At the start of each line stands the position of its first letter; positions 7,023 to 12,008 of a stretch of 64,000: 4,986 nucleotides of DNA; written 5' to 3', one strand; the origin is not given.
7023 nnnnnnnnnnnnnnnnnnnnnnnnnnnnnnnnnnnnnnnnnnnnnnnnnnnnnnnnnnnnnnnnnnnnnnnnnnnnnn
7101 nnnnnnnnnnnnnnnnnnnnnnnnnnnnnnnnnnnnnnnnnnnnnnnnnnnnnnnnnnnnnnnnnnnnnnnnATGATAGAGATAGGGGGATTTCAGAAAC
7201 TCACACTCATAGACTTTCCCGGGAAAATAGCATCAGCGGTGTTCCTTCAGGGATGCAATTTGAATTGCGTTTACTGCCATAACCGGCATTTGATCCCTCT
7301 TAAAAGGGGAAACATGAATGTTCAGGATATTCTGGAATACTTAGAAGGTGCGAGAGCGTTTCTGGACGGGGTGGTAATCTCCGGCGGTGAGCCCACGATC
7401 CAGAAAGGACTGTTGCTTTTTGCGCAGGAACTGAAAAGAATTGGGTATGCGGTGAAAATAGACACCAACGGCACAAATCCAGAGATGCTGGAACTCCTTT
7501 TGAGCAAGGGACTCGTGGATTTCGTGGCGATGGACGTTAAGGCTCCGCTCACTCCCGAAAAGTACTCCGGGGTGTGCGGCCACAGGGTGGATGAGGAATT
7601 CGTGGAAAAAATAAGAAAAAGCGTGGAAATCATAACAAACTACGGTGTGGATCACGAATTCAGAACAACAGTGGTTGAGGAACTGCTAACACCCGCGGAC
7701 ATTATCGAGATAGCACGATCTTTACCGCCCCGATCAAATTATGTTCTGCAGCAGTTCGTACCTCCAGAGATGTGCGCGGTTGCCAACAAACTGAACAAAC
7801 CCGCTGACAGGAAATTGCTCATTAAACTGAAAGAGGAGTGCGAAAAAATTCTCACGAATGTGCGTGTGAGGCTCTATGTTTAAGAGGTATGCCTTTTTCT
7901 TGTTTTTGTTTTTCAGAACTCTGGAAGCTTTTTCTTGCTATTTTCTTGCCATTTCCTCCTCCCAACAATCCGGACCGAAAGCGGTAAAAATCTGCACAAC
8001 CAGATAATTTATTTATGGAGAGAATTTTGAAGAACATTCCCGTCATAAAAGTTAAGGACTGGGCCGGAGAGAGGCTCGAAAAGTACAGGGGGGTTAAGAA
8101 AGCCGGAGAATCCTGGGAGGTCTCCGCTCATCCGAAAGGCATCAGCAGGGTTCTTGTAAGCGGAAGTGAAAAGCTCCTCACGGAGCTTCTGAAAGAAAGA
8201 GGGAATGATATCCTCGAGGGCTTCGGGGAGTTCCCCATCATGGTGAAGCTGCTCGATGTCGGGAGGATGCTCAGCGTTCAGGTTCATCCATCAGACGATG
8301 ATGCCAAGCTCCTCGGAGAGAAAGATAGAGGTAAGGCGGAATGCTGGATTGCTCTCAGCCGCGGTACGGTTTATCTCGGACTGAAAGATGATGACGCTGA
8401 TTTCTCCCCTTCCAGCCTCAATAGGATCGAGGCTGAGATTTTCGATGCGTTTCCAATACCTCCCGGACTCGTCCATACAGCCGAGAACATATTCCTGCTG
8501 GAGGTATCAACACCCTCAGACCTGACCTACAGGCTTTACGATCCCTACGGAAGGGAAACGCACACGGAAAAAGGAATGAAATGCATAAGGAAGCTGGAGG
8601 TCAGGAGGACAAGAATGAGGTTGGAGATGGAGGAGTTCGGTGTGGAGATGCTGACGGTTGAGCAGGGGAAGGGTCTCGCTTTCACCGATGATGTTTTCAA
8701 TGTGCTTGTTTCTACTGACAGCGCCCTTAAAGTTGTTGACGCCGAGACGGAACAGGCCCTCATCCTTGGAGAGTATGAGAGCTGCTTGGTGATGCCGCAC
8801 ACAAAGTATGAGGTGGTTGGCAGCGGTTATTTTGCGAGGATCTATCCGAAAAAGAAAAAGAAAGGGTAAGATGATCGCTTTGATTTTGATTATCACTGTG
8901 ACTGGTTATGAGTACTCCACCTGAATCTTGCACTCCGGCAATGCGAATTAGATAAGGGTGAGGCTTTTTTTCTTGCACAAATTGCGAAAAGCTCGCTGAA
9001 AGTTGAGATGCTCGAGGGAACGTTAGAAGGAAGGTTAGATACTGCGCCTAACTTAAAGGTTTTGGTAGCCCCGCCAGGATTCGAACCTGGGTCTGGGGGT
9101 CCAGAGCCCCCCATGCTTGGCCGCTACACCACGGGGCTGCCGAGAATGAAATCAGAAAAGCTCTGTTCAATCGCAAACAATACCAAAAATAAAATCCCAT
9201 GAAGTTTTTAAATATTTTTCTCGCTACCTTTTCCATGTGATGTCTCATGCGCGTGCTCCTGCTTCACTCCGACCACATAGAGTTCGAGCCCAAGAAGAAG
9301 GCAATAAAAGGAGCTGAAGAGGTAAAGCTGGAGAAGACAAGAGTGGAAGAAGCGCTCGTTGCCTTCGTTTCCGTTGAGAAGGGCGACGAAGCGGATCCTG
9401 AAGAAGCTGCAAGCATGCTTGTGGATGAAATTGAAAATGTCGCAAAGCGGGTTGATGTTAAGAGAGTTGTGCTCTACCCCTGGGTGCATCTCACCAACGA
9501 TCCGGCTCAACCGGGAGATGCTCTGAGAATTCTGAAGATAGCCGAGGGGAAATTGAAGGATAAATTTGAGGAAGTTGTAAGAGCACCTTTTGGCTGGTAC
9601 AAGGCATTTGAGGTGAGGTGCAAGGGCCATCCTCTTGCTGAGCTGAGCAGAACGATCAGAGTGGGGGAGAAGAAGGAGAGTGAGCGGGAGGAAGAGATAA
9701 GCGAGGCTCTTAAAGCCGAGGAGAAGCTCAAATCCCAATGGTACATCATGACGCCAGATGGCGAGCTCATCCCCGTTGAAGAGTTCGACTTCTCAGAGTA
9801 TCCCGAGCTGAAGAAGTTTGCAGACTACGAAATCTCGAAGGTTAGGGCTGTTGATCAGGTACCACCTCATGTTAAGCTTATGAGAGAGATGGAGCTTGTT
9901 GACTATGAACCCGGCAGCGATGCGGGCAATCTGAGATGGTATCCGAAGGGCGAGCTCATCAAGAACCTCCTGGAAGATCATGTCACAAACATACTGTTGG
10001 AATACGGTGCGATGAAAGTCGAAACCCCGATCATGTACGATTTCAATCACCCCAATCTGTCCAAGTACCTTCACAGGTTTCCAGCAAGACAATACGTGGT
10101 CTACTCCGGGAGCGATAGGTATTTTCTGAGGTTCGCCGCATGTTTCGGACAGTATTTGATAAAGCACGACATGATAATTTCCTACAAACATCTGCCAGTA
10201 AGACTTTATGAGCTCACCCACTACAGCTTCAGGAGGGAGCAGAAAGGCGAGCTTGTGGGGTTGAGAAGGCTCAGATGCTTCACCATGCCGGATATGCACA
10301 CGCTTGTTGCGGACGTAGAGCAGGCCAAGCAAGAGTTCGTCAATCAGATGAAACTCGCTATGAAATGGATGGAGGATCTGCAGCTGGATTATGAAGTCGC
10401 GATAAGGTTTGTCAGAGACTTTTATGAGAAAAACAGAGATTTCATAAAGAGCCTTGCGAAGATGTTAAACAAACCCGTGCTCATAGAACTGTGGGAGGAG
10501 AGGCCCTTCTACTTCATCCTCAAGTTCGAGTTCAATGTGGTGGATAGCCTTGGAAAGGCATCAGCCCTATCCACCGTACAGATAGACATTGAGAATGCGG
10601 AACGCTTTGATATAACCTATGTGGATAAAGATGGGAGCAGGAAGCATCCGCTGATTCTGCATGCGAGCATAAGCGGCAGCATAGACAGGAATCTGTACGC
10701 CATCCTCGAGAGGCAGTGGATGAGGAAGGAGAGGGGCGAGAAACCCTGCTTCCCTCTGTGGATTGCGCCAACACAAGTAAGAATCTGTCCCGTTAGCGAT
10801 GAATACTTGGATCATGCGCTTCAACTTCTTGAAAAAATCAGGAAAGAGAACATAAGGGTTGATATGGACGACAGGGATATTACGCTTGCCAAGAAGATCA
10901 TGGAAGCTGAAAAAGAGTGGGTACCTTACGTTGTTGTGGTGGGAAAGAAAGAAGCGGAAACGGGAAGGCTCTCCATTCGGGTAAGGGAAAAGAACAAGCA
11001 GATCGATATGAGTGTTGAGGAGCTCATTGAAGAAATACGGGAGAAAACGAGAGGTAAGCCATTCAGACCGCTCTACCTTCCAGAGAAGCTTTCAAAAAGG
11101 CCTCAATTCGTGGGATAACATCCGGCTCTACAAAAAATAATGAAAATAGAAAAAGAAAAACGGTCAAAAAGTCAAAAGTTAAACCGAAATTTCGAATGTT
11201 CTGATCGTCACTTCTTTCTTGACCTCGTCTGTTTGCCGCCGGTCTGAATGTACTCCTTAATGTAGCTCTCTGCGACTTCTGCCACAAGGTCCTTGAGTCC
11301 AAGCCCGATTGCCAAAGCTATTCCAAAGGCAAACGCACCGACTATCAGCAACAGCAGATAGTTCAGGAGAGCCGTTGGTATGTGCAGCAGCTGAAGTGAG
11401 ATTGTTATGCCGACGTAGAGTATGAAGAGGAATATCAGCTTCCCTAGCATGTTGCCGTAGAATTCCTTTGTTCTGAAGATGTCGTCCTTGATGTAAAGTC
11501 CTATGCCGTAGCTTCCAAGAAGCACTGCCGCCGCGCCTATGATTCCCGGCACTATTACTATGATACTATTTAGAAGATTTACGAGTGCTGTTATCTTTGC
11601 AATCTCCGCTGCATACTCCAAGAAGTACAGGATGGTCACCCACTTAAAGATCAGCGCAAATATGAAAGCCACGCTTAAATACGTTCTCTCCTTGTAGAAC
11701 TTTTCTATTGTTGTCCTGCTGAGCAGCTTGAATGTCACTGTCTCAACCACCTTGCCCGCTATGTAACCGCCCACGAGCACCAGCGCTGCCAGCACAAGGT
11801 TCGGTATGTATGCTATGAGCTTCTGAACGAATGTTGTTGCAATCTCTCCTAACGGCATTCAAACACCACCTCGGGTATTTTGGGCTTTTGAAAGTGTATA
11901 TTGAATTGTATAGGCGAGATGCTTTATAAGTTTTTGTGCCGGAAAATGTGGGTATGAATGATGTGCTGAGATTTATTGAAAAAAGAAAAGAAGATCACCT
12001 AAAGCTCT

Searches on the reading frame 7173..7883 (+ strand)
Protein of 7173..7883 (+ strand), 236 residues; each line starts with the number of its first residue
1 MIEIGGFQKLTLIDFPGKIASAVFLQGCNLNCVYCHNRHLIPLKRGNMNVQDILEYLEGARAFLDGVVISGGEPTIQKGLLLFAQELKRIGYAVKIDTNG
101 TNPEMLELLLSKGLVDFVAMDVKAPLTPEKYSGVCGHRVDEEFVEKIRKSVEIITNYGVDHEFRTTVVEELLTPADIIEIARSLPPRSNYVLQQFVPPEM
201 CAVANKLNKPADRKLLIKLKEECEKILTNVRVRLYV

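Call 37: search_protein_families(library=pfam, proteins=[window:7173-7883:+], max_evalue=0.0001)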
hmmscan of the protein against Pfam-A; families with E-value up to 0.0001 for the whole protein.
window:7173-7883:+ (236 aa): 2 families
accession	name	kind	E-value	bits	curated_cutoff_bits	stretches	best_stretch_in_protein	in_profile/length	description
PF04055.27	Radical_SAM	-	8.5e-19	68.8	29.5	1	24-165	3-148/166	Radical SAM superfamily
PF13353.11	Fer4_12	-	4.9e-08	33.8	22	1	21-90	8-80/137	4Fe-4S single cluster domain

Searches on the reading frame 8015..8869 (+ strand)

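Call 37: search_protein_families(library=pfam, proteins=[window:8015-8869:+], max_evalue=0.0001)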
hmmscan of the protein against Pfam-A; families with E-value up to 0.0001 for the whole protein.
window:8015-8869:+ (284 aa): 1 family
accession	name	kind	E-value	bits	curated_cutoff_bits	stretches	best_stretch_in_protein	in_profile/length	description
PF20511.4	PMI_typeI_cat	-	1.7e-10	41.6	22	1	28-104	37-114/143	Phosphomannose isomerase type I, catalytic domain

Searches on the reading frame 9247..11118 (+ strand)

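Call 37: search_protein_families(library=pfam, proteins=[window:9247-11118:+], max_evalue=0.0001)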
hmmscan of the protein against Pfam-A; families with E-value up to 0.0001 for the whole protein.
window:9247-11118:+ (623 aa): 3 families
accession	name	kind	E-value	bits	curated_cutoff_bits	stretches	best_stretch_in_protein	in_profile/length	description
PF08915.16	tRNA-Thr_ED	-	5.4e-49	166.2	30.2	1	1-137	1-137/137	Archaea-specific editing domain of threonyl-tRNA synthetase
PF03129.25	HGTP_anticodon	-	2.2e-23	82.6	21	1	510-600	1-94/94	Anticodon binding domain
PF00587.30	tRNA-synt_2b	-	8.9e-23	81.7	29.3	1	289-489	8-178/179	tRNA synthetase class II core domain (G, H, P, S and T)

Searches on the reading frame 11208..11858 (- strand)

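Call 38: search_protein_families(library=pfam, proteins=[window:11208-11858:-], max_evalue=0.0001)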
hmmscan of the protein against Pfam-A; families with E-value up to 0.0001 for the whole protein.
window:11208-11858:- (216 aa): 1 family
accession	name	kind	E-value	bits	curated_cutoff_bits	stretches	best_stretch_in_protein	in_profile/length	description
PF05552.17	MS_channel_1st_1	-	2.4e-11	43.7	22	1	7-53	3-49/50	Mechanosensitive ion channel, conserved TM helix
